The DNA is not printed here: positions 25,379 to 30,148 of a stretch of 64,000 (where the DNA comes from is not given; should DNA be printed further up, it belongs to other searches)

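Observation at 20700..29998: Orphan three-gene cluster of large, signal-peptide-less proteins inside the outer-membrane biogenesis neighbourhood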

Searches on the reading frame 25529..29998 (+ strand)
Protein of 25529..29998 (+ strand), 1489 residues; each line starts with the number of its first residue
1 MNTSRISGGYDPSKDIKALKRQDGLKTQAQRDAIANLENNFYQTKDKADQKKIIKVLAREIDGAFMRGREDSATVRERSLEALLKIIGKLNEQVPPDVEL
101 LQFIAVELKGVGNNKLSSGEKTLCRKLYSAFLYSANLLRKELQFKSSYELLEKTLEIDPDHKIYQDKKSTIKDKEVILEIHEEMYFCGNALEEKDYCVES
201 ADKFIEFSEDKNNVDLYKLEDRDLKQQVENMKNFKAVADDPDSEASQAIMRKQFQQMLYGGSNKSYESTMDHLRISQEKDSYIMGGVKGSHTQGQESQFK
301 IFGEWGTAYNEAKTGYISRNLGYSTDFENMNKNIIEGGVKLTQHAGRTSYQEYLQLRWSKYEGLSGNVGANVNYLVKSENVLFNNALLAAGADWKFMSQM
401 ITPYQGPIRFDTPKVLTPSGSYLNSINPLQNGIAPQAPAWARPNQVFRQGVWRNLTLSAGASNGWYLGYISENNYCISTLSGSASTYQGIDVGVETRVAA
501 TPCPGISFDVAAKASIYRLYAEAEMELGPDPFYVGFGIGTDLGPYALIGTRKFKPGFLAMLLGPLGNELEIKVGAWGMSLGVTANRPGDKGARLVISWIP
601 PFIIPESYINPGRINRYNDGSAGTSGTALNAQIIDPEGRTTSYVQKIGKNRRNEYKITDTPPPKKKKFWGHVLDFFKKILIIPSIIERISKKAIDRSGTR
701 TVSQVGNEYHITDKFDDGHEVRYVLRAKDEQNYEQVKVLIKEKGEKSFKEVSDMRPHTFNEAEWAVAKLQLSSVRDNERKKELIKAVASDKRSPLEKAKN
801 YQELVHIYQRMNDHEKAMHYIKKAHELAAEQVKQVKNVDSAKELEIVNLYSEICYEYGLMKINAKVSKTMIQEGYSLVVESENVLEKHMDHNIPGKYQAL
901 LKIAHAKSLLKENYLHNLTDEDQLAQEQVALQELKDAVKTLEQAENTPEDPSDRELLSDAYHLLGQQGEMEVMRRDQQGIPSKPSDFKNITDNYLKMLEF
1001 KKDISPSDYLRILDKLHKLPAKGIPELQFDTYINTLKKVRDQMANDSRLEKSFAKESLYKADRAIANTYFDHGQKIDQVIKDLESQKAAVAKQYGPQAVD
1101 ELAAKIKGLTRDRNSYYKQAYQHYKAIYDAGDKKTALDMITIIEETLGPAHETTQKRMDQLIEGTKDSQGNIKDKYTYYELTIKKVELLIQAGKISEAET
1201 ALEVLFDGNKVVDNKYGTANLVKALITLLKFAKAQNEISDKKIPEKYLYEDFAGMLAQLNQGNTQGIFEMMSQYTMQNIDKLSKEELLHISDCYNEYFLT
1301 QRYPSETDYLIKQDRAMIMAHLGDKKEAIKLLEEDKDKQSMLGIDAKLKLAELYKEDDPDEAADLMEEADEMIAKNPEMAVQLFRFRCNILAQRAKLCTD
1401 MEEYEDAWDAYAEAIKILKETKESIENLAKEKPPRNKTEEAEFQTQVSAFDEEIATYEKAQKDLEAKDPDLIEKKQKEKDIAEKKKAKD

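Call 5: search_protein_families(library=pfam, proteins=[window:25529-29998:+], max_evalue=1)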
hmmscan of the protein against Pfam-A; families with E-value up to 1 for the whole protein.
window:25529-29998:+ (1489 aa): 8 families
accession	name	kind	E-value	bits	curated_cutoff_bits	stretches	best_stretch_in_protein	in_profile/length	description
PF13428.12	TPR_14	-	9.4e-08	32.5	23.5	0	923-957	6-41/44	Tetratricopeptide repeat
PF13181.12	TPR_8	-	0.0042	17.6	25.7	1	798-829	1-32/34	Tetratricopeptide repeat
PF11952.13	XTBD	-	0.036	14.2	27.6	1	1266-1327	12-74/85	XRN-Two Binding Domain, XTBD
PF12862.13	ANAPC5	-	0.079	13.5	23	1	1365-1423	21-73/91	Anaphase-promoting complex subunit 5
PF07719.23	TPR_2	-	0.25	12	27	0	807-828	10-31/34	Tetratricopeptide repeat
PF14559.12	TPR_19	-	0.41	11.4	25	0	1353-1386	1-34/68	Tetratricopeptide repeat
PF13424.12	TPR_12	-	0.62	10.7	30.1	0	804-828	9-33/77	Tetratricopeptide repeat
PF10366.15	Vps39_1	-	0.82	10.4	22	1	793-849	34-88/108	Vacuolar sorting protein 39 domain 1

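Call 6: search_protein_families(library=ncbifam, proteins=[window:25529-29998:+], max_evalue=1)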
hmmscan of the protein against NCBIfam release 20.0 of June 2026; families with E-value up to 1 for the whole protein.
window:25529-29998:+ (1489 aa): 1 family
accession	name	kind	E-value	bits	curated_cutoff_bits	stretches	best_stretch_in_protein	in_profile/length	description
TIGR01398.1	FlhA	equivalog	0.7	8.1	772.1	0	851-941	439-528/678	flagellar biosynthesis protein FlhA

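Call 8: find_encoding_contigs(protein=window:25529-29998:+, flank=10000, max_places=6)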
Protein window:25529-29998:+ (1489 aa): no gene with exactly this product is on record in the collection.

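Call 9: find_homologous_proteins(query=window:25529-29998:+)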
Query window:25529-29998:+ (1489 aa): 1 proteins with E <= 0.001 among 8000 candidates.
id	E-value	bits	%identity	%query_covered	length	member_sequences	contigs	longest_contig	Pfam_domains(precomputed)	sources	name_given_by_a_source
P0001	0.0e+0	3345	100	100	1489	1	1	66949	PF13428.13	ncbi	ncbi:hypothetical protein ACFL5G_01790 [Candidatus Margulisiibacteriota bacterium]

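Call 14: search_solved_structures(query=window:25529-29998:+, max_evalue=1)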
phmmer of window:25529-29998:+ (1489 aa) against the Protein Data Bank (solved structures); distinct sequences matched with E-value up to 1: 3.
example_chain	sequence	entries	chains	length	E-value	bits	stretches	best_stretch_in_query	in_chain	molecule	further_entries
7obi_A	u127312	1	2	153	0.03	15.3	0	801-840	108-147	CTPR-rv4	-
9gzg_A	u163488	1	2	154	0.087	13.8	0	797-843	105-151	Engineered CTPR protein with glutamic acids for conductivity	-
9o8u_A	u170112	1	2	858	0.18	12.7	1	766-860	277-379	1-methyl alkyl succinate synthase subunit MasD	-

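Call 23: find_related_loci(query=A1, collection=genome_contigs, flank=10000)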
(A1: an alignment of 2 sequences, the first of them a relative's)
Query A1 (1489 aa) in genome_contigs; peptide patterns used: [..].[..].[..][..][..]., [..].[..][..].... (x = any residue, [..] = any of these).
131 stretches matched a pattern; 1 encode a relative of the query (tblastn E <= 1e-3); 1 distinct loci.
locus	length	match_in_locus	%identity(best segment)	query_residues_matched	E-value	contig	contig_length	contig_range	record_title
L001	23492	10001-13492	29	19-1162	7e-133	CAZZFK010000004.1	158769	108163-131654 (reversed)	MAG TPA_asm: uncultured bacterium isolate SRP220891_co4_234 genome assembly, contig: NODE_84_length_158769_cov_16.368172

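Call 28: find_related_loci(query=A1, collection=metagenome_contigs, flank=10000)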
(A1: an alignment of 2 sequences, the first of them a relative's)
Query A1 (1489 aa) in metagenome_contigs; peptide patterns used: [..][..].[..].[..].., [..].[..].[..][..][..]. (x = any residue, [..] = any of these).
450 stretches matched a pattern, but none encodes a relative of the query by tblastn (E <= 1e-3).

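Call 30: search_solved_structures(query=A1, max_evalue=1)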
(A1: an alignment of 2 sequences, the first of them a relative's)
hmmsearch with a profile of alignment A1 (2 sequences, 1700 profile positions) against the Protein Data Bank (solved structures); distinct sequences matched with E-value up to 1: 3.
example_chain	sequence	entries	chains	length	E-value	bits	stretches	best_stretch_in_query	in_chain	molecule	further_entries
7obi_A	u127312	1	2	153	3.6e-05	24.4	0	856-897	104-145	CTPR-rv4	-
9m4f_L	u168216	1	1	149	0.41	11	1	364-393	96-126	PsaL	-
9gzg_A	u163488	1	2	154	0.57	10.5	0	855-901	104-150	Engineered CTPR protein with glutamic acids for conductivity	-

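Call 41: search_protein_families(library=phrogs, proteins=[window:25529-29998:+, L001:6708-9782:+, L001:5756-6553:-], max_evalue=0.1)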
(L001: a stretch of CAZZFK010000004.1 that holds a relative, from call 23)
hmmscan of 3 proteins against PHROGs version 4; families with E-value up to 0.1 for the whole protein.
window:25529-29998:+ (1489 aa): 1 family
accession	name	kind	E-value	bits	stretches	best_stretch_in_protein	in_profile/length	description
phrog_4686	-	unknown function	0.064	14.1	0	521-541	16-36/64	-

L001:6708-9782:+ (1024 aa): 0 families

L001:5756-6553:- (265 aa): 0 families

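Call 42: search_protein_families(library=padloc, proteins=[window:25529-29998:+, L001:6708-9782:+, L001:5756-6553:-], max_evalue=0.1)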
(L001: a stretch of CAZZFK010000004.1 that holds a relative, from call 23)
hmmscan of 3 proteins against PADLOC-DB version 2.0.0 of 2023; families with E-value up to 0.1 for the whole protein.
window:25529-29998:+ (1489 aa): 2 families
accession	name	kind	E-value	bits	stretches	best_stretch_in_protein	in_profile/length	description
PDLC00544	JetB2|JetB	-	0.016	12.2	1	926-976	100-156/384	DUF2398 domain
PDLC02971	SP_VI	-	0.047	11.9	0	1074-1087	29-42/72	-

L001:6708-9782:+ (1024 aa): 0 families

L001:5756-6553:- (265 aa): 0 families

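Call 43: search_protein_families(library=pfam, proteins=[L001:6708-9782:+, L001:5756-6553:-, L001:9941-14809:+, L001:4304-5245:-, L001:14775-15542:-, L001:18834-22253:-, L001:22288-22992:-], max_evalue=0.01)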
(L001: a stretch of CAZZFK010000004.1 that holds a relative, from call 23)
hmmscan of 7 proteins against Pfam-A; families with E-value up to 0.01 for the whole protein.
L001:6708-9782:+ (1024 aa): 1 family
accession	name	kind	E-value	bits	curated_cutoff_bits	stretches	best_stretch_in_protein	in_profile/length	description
PF23657.1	DUF7151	-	0.007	16.7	27.2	0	30-46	24-40/46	Domain of unknown function (DUF7151)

L001:5756-6553:- (265 aa): 0 families

L001:9941-14809:+ (1622 aa): 2 families
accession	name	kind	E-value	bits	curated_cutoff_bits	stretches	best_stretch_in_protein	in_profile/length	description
PF13424.12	TPR_12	-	0.00056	20.5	30.1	0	830-863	3-36/77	Tetratricopeptide repeat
PF13174.12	TPR_6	-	0.0018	19.3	26.3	0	1252-1277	3-28/33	Tetratricopeptide repeat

L001:4304-5245:- (313 aa): 1 family
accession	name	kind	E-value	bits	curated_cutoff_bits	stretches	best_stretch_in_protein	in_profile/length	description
PF09924.15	LPG_synthase_C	-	4.5e-44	151.1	27.5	1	32-302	9-297/298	Phosphatidylglycerol lysyltransferase, C-terminal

L001:14775-15542:- (255 aa): 1 family
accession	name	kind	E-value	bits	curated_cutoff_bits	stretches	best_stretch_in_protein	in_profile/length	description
PF01522.26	Polysacc_deac_1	-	9.3e-39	132.6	23.1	1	56-173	4-120/124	Polysaccharide deacetylase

L001:18834-22253:- (1139 aa): 1 family
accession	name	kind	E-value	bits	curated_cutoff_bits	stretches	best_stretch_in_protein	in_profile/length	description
PF09136.16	Glucodextran_B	-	0.00026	21.3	27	1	405-452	18-68/83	Glucodextranase, domain B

L001:22288-22992:- (234 aa): 1 family
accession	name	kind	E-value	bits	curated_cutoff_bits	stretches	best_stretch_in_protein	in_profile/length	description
PF18962.6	Por_Secre_tail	-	0.00016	22.4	27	1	142-220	3-69/75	Secretion system C-terminal sorting domain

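Call 77: find_related_loci(query=A1, collection=viral_contigs, flank=5000)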
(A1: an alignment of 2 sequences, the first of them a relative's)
Query A1 (1489 aa) in viral_contigs; peptide patterns used: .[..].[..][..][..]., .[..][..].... (x = any residue, [..] = any of these).
164 stretches matched a pattern, but none encodes a relative of the query by tblastn (E <= 1e-3).
